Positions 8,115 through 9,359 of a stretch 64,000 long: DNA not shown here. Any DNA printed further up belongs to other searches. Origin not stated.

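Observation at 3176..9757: por operon remodelled: three tandem diverged HExxH paralogs translationally coupled between porG and porA, porD missing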

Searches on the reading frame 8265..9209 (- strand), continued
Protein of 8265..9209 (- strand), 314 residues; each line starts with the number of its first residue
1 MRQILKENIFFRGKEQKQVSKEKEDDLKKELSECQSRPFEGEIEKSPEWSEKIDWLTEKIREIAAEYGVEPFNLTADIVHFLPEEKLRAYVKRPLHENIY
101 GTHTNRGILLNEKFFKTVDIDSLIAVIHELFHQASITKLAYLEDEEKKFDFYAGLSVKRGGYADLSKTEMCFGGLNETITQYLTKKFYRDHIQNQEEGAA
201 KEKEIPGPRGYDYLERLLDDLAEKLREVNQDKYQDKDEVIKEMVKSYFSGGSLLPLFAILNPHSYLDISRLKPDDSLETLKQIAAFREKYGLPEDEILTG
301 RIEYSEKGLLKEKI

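Call 43: predict_structure(alignment_id=A3)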
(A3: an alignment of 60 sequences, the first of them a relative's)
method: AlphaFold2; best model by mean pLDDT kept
length: 314 residues; sequences in the alignment: 60
mean_pLDDT: 91.8   pTM: 0.91
mean pLDDT of the five models: 91.8, 91.1, 91.0, 90.7, 90.0
residues with pLDDT >= 90: 245; 70-90: 52; 50-70: 16; < 50: 1
segments of 3 or more residues with pLDDT < 50: none
pLDDT, mean of each block of 10 residues (from residue 1): 81 85 94 96 97 97 97 95 95 79 95 94 95 96 88 92 78 97 95 74 70 96 98 98 97 96 97 95 98 97 94 62
secondary structure, 60 per line:
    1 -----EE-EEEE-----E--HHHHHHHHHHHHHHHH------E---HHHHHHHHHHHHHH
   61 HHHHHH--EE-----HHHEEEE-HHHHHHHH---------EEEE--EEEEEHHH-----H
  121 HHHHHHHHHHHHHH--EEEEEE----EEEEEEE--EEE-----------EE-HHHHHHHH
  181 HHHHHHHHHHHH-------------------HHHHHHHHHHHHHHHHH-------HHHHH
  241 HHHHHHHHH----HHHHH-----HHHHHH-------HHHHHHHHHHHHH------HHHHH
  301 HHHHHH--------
elements in order: E9-12 H21-36 H47-66 E79-82 H84-91 E101-104 E107-111 H120-134 E137-142 E147-153 E156-158 H173-192 H212-228 H236-249 H254-258 H264-269 H277-289 H296-306
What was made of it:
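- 8265..9209 (-): Paralog C (314 aa), gluzincin-like; HFLP at 8961-8972, HELFH at 8814-8828, GLNETIT at 8670-8690 (Glu177). AF2 model pLDDT 91.8, pTM 0.91 (call 43).
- On Gluzincin metallopeptidases (clan MA(E)): It lies in model helix 120-134 (call 43).
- The AF2 model has pLDDT 91.8, with HExxH in helix 120-134 and E177 in helix 173-192 (call 43).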

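Call 45: find_encoding_contigs(protein=P0021, flank=6000, max_places=2)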
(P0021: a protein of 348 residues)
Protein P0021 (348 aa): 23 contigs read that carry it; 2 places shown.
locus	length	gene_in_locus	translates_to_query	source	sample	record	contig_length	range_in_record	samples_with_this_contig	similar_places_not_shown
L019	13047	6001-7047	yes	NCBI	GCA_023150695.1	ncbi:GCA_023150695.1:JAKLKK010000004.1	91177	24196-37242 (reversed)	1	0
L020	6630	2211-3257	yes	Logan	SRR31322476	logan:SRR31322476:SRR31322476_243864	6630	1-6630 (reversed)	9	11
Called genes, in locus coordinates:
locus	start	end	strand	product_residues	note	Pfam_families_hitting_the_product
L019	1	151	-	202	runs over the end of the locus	PF20772:TACO1_YebC_N, PF01709:Transcrip_reg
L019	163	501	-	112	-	PF01934:HepT-like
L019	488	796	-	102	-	PF01909:NTP_transf_2, PF18765:Polbeta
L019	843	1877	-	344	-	PF05496:RuvB_N, PF00004:AAA, PF07728:AAA_5, PF13173:AAA_14 (faint), PF17864:AAA_lid_4, PF05491:WHD_RuvB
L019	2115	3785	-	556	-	PF05157:MshEN (weak), PF06414:Zeta_toxin (faint), PF00437:T2SSE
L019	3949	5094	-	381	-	-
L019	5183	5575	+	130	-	PF01909:NTP_transf_2, PF18765:Polbeta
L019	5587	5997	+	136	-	PF01934:HepT-like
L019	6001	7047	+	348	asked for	-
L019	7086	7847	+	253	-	PF01209:Ubie_methyltran, PF13489:Methyltransf_23, PF13847:Methyltransf_31, PF08241:Methyltransf_11, PF08242:Methyltransf_12, PF13649:Methyltransf_25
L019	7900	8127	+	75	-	-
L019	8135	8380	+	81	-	-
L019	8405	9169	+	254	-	PF01978:TrmB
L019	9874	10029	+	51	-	-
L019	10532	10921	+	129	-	-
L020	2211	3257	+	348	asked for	-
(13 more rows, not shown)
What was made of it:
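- One distant member lies next to an MNT/HepT toxin-antitoxin pair (call 45).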

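Call 46: find_encoding_contigs(protein=P0086, flank=6000, max_places=2)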
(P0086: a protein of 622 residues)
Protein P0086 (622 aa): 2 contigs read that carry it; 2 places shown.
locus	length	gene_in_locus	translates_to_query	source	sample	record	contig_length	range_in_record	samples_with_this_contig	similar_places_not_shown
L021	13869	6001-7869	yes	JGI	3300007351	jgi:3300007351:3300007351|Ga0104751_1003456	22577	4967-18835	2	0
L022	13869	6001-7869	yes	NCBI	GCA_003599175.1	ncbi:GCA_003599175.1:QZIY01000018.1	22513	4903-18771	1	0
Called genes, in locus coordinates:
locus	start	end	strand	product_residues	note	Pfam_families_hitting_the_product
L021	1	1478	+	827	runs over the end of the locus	PF00521:DNA_topoisoIV, PF03989:DNA_gyraseA_C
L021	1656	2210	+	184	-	PF01135:PCMT (weak), PF01209:Ubie_methyltran, PF01269:Fibrillarin (weak), PF13847:Methyltransf_31, PF13649:Methyltransf_25, PF08241:Methyltransf_11, PF08242:Methyltransf_12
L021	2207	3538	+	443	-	PF01547:SBP_bac_1, PF13416:SBP_bac_8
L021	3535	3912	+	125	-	PF18895:T4SS_pilin (weak)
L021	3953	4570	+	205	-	PF18895:T4SS_pilin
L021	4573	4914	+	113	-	-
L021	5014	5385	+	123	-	-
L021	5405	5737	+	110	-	-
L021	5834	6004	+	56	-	-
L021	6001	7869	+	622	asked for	-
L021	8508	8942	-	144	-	-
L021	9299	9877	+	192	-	PF20803:PaaX_M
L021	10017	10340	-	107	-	PF02033:RBFA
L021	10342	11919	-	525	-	PF00009:GTP_EFTU, PF00071:Ras (weak), PF01926:MMR_HSR1, PF22042:EF-G_D2, PF11987:IF-2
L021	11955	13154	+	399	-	PF00266:Aminotran_5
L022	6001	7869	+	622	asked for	-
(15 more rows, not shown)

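Call 51: fold_search(model_id=the predicted structure, library=pdb)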
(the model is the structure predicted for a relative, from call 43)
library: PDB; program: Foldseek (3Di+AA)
matches with E <= 10: 84; with E <= 0.001: 0
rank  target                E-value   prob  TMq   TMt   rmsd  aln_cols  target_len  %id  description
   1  4qhh                  6.8e-01  0.47  0.21  0.51   5.8       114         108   13  Crystal structure of Methanocaldococcus jannaschii tetrameric selecase (released 2014-07-16)
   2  4pkt                  1.1e+00  0.11  0.15  0.10  12.5       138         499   13  Anthrax toxin lethal factor with bound small molecule inhibitor 13 (released 2014-11-12)
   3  8oxy_A                1.1e+00  0.05  0.09  0.05  17.9       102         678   11  Transglutaminase 3 without calcium in complex with DH patient-derived Fab DH63-B02 (released 2023-10-18)
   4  8cs9_X                1.1e+00  0.03  0.08  0.05  17.5       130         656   17  Composite reconstruction of Class 1 of the erythrocyte ankyrin-1 complex (released 2022-07-20)
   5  7x4c                  1.2e+00  0.03  0.14  0.14  19.6       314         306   13  Native CD-NTase EfCdnE (released 2023-03-08)
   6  3frr                  1.3e+00  0.04  0.09  0.14  17.1       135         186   12  Structure of human IST1(NTD) - (residues 1-189)(P21) (released 2009-06-30)
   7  6ydx_B                1.5e+00  0.09  0.25  0.11  17.4       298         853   12  Insulin-regulated aminopeptidase complexed with a macrocyclic peptidic inhibitor (released 2020-07-22)
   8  1ux8                  1.7e+00  0.07  0.10  0.22  13.2       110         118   23  X-ray structure of truncated oxygen-avid haemoglobin from Bacillus subtilis (released 2004-12-07)
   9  4hxz_A                1.8e+00  0.02  0.10  0.09  17.8       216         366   11  Pyrrolopyrimidine inhibitors of dna gyrase b and topoisomerase iv, part i: structure guided discovery and optimization (released 2013-02-13)
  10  7zyf_A                2.0e+00  0.08  0.23  0.10  15.7       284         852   10  Insulin regulated aminopeptidase (IRAP) in complex with a nanomolar alpha hydroxy beta amino acid based inhibitor. (released 2022-07-20)
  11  5d1t                  2.2e+00  0.04  0.16  0.12  16.0       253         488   11  Anthrax toxin lethal factor with hydroxamic acid inhibitor (released 2015-11-11)
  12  3cmn                  2.4e+00  0.04  0.21  0.22  20.0       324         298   10  Crystal structure of a putative hydrolase with a novel fold from Chloroflexus aurantiacus (released 2008-04-08)
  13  8oxw_A                2.6e+00  0.02  0.09  0.05  17.9       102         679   10  Transglutaminase 3 in complex with DH patient-derived Fab DH63-B02 (released 2023-10-18)
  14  6ydx_A                3.2e+00  0.05  0.23  0.10  14.8       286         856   13  Insulin-regulated aminopeptidase complexed with a macrocyclic peptidic inhibitor (released 2020-07-22)
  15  8oxv_A                3.2e+00  0.02  0.09  0.05  17.9       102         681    9  Transglutaminase 3 zymogen in complex with DH patient-derived Fab DH63-B02 (released 2023-10-18)
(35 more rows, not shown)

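Call 54: search_solved_structures(query=A3, max_evalue=10, show_alignments=4)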
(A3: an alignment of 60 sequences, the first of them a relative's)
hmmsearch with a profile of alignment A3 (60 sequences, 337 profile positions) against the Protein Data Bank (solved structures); distinct sequences matched with E-value up to 10: 2.
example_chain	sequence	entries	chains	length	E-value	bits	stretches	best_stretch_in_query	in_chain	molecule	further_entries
8gql_A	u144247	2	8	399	0.86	11.9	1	148-227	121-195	Thiolase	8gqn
3mdj_A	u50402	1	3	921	1.3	11.2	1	95-133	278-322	Endoplasmic reticulum aminopeptidase 1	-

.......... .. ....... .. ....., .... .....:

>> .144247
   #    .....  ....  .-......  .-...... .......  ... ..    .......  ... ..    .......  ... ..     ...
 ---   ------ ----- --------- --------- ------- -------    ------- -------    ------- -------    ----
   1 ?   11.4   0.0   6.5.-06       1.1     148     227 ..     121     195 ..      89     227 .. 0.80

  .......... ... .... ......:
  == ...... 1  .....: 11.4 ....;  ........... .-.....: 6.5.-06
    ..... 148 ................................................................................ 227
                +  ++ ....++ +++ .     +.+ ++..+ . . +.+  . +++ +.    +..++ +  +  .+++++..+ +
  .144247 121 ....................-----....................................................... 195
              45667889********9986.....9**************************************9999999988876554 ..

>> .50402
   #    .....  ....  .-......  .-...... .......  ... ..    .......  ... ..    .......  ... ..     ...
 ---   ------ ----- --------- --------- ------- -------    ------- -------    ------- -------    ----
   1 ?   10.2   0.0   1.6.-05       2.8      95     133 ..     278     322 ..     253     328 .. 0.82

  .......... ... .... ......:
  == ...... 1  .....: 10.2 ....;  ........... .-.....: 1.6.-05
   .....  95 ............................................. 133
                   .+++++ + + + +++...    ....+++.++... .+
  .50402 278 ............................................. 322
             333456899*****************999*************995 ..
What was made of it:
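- Closest known: Thermolysin-like gluzincins, clan MA. Same: A sub-threshold profile alignment places the family's strands and HExxH on the stretch of ERAP1 ending in HELAH (call 54).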

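Call 61: find_related_loci(query=A2, collection=metagenome_contigs, flank=6000)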
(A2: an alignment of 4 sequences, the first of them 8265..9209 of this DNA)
Query A2 (314 aa) in metagenome_contigs; peptide patterns used: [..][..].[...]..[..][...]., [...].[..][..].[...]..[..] (x = any residue, [..] = any of these).
599 stretches matched a pattern (row limit reached: there are more); 5 encode a relative of the query (tblastn E <= 1e-3); 5 distinct loci.
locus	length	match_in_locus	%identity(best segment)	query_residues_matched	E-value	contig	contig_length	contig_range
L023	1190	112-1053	34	8-295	4e-59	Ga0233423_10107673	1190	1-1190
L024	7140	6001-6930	32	8-307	8e-46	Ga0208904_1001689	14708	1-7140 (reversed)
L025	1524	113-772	30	28-250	4e-10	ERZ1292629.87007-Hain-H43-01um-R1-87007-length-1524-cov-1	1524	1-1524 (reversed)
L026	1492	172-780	26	40-250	1e-9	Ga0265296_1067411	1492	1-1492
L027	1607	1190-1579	28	19-150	1e-6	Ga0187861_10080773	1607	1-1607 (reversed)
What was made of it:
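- Tried and rejected: A2 worked on metagenomes (call 61).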

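Call 62: fold_search(model_id=the predicted structure, library=viral)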
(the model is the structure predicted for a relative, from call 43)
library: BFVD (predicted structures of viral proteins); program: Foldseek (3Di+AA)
matches with E <= 10: 111; with E <= 0.001: 0
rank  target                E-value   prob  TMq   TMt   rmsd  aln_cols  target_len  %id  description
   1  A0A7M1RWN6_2          7.2e-03  0.47  0.20  0.07  20.2       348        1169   12  Uncharacterized protein [uncultured phage cr8_1]
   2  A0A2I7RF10            4.2e-02  0.85  0.23  0.36   8.4       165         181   13  (no name in the UniProt tables at hand)
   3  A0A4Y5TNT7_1          6.2e-02  0.38  0.16  0.08  14.5       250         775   14  Internal protein D [Bordetella phage vB_BbrP_BB8]
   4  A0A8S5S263            1.9e-01  0.16  0.20  0.26  14.9       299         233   15  Lethal factor [Siphoviridae sp. ctCIv11]
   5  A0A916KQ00            2.1e-01  0.84  0.24  0.18   8.9       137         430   16  Uncharacterized protein [Mythimna separata entomopoxvirus 'L']
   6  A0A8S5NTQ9            7.1e-01  0.08  0.23  0.19  13.9       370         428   11  Uncharacterized protein [Myoviridae sp. cte5Z19]
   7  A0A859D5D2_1          7.9e-01  0.03  0.15  0.08  18.9       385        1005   10  RNA-directed RNA polymerase L [Ubmeje virus]
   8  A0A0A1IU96            1.0e+00  0.06  0.18  0.06  17.6       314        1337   12  Putative internal (Core) protein [Pseudomonas phage vB_PaeP_PAO1_Ab05]
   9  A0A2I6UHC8            1.0e+00  0.02  0.10  0.10  20.1       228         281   10  (no name in the UniProt tables at hand)
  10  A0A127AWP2            1.0e+00  0.02  0.12  0.10  20.7       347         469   13  Uncharacterized protein [Bacillus phage SP-15]
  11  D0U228                1.1e+00  0.02  0.15  0.08  21.4       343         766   12  Primase [Clavibacter phage CMP1]
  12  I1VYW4                1.2e+00  0.03  0.10  0.15  18.0       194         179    9  RNA-directed RNA polymerase L (Fragment) [Cache Valley virus]
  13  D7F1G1                1.7e+00  0.02  0.10  0.12  20.7       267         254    6  RNA-directed RNA polymerase L (Fragment) [Batai virus]
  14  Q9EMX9                2.0e+00  0.11  0.18  0.21  12.2       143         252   11  AMV070 [Amsacta moorei entomopoxvirus]
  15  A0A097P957            2.1e+00  0.03  0.11  0.13  14.3       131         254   15  Orf126 [Sucra jujuba nucleopolyhedrovirus]
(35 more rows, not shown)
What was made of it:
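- Tried and rejected: Foldseek against PDB and BFVD gave nothing significant (calls 51, 62).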

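Call 64: search_protein_families(library=pfam, proteins=[L024:2344-3048:+, L024:3091-3744:+, L024:3746-4720:+, L024:4722-5390:+, L024:5374-6942:+, L002:3142-3831:+], max_evalue=0.01)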
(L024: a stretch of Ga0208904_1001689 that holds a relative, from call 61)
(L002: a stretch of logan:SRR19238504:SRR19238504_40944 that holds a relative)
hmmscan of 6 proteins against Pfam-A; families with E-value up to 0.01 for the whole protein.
L024:2344-3048:+ (234 aa): 4 families
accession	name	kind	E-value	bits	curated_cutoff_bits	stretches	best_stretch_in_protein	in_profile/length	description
PF13419.12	HAD_2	-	2.6e-33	116.1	23.8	1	23-199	1-178/178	Haloacid dehalogenase-like hydrolase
PF00702.32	Hydrolase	-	1.2e-24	88.2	26.4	1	20-193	1-191/191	haloacid dehalogenase-like hydrolase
PF13242.12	Hydrolase_like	-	9.9e-05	22.6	22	1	155-210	3-59/75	HAD-hyrolase-like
PF13344.12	Hydrolase_6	-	0.0012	19.3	27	0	95-135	9-49/101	Haloacid dehalogenase-like hydrolase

L024:3091-3744:+ (217 aa): 3 families
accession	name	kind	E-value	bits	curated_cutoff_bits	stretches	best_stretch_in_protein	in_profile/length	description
PF01966.28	HD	-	3.8e-15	56.6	22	1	23-123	2-115/116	HD domain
PF13487.12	HD_5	-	0.0044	17.2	27.2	1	18-60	10-54/170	HD domain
PF08668.18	HDOD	-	0.006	16.5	22.9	1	17-61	90-134/196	HDOD domain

L024:3746-4720:+ (324 aa): 0 families

L024:4722-5390:+ (222 aa): 0 families

L024:5374-6942:+ (522 aa): 0 families

L002:3142-3831:+ (229 aa): 0 families

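Call 65: find_encoding_contigs(protein=P0007, flank=6000, max_places=2)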
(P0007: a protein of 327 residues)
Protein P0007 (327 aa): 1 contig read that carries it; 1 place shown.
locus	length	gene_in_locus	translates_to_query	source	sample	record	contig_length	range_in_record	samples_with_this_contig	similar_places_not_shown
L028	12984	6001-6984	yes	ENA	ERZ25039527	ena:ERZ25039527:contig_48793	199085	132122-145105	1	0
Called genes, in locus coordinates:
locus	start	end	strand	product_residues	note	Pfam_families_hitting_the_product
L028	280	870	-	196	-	PF17770:RNase_J_C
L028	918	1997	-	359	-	PF00753:Lactamase_B, PF23023:Anti-Pycsar_Apyc1 (faint), PF12706:Lactamase_B_2, PF22505:RNase_J_b_CASP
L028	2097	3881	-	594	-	PF00496:SBP_bac_5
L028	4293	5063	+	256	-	PF13462:Thioredoxin_4, PF01323:DSBA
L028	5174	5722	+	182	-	PF01558:POR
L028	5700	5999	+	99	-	PF13484:Fer4_16 (faint), PF25160:LdpA_Fe-S-bd (faint), PF12797:Fer4_2 (faint), PF13237:Fer4_10 (weak), PF14697:Fer4_21, PF12838:Fer4_7, PF13187:Fer4_9 (weak), PF00037:Fer4, +1 more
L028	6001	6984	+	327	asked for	-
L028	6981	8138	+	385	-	PF01855:POR_N, PF02780:Transketolase_C (weak), PF17147:PFOR_II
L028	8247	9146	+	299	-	PF02775:TPP_enzyme_C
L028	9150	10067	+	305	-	PF05175:MTS, PF13847:Methyltransf_31 (faint), PF06325:PrmA (weak)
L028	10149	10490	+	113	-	-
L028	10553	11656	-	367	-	-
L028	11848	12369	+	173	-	-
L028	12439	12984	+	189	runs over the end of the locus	PF04542:Sigma70_r2, PF08281:Sigma70_r4_2, PF04545:Sigma70_r4 (weak)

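Call 66: find_encoding_contigs(protein=P0014, flank=6000, max_places=2)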
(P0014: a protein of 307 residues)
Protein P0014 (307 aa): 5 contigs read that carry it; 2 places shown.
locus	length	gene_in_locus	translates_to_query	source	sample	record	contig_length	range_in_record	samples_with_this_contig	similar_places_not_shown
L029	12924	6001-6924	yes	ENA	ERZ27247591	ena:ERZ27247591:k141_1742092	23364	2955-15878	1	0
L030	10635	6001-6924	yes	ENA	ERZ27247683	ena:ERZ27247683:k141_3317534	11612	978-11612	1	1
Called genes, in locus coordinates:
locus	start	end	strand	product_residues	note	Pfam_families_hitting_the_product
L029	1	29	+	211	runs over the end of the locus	PF00834:Ribul_P_3_epim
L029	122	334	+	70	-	-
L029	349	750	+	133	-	PF21349:RUBY_RBDX (weak), PF02943:FeThRed_B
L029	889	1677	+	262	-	PF00456:Transketolase_N, PF13292:DXP_synthase_N, PF00676:E1_dh (weak)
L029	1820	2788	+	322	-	PF02779:Transket_pyr, PF02780:Transketolase_C, PF22613:Transketolase_C_1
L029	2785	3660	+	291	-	PF09863:DUF2090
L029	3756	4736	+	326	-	PF00294:PfkB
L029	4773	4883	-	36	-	-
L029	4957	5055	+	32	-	-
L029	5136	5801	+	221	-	PF00590:TP_methylase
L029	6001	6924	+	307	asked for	-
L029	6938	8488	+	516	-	PF00133:tRNA-synt_1, PF01406:tRNA-synt_1e (weak), PF09334:tRNA-synt_1g, PF00133:tRNA-synt_1, PF08264:Anticodon_1 (weak)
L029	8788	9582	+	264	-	PF13175:AAA_15 (faint), PF00005:ABC_tran, PF13304:AAA_21 (weak)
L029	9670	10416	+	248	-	PF01061:ABC2_membrane, PF12698:ABC2_membrane_3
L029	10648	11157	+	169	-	PF02674:Colicin_V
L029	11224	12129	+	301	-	PF01026:TatD_DNase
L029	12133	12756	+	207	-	PF01351:RNase_HII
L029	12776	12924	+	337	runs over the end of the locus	PF04055:Radical_SAM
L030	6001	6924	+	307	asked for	-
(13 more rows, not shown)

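Call 67: find_encoding_contigs(protein=P0013, flank=6000, max_places=2)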
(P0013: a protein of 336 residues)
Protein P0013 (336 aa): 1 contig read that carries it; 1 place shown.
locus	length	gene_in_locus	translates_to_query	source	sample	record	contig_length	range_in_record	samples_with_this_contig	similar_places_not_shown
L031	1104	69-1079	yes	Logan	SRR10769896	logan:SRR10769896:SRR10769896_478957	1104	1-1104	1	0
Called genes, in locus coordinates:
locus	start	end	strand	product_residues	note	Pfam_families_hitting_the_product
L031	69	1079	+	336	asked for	-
